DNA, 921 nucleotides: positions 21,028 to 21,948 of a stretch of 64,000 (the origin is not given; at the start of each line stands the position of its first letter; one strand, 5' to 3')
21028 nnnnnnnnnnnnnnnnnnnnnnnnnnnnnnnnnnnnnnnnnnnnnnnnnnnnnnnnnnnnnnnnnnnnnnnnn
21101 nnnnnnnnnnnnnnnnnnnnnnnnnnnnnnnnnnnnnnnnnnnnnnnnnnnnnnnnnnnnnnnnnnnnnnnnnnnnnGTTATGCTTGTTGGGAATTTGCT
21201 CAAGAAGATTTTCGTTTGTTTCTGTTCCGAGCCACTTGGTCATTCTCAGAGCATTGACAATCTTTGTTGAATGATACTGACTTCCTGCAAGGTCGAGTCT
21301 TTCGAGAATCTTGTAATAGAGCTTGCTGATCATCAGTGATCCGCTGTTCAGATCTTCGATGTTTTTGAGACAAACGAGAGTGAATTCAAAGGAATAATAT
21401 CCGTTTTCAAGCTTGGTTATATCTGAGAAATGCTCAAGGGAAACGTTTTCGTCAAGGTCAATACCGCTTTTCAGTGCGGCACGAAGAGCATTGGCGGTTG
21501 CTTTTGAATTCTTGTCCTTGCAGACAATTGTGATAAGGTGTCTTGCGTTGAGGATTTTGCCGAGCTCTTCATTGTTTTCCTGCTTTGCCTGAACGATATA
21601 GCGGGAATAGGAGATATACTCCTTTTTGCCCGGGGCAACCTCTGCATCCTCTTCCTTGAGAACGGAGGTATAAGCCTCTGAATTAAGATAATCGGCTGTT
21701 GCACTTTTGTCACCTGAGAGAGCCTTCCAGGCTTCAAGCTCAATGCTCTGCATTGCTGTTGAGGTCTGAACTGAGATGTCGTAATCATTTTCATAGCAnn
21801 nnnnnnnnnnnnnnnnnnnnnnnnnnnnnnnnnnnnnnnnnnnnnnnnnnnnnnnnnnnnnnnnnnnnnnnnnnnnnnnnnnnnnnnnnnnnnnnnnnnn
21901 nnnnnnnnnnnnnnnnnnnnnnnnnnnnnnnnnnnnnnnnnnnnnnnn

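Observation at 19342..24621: Dedicated SEDS-bPBP operon with two membrane-anchored cytoplasmic adaptor-like proteins, arranged back-to-back with the kinase/phosphatase operon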

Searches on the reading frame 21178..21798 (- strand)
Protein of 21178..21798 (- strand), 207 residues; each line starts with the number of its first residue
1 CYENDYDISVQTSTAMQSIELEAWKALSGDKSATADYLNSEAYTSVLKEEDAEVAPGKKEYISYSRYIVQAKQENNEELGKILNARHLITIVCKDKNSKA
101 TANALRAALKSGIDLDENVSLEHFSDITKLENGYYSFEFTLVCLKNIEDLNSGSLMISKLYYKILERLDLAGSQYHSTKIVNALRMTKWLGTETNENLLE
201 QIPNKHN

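Call 93: search_solved_structures(query=window:21178-21798:-, max_evalue=10)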
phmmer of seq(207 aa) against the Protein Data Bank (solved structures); distinct sequences matched with E-value up to 10: 2.
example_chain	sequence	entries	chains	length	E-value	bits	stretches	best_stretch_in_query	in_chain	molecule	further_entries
4h6q_A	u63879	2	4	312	0.61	13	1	15-90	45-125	Proline dehydrogenase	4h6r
1q0d_A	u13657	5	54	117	1.2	12.1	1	15-96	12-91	Superoxide dismutase [Ni]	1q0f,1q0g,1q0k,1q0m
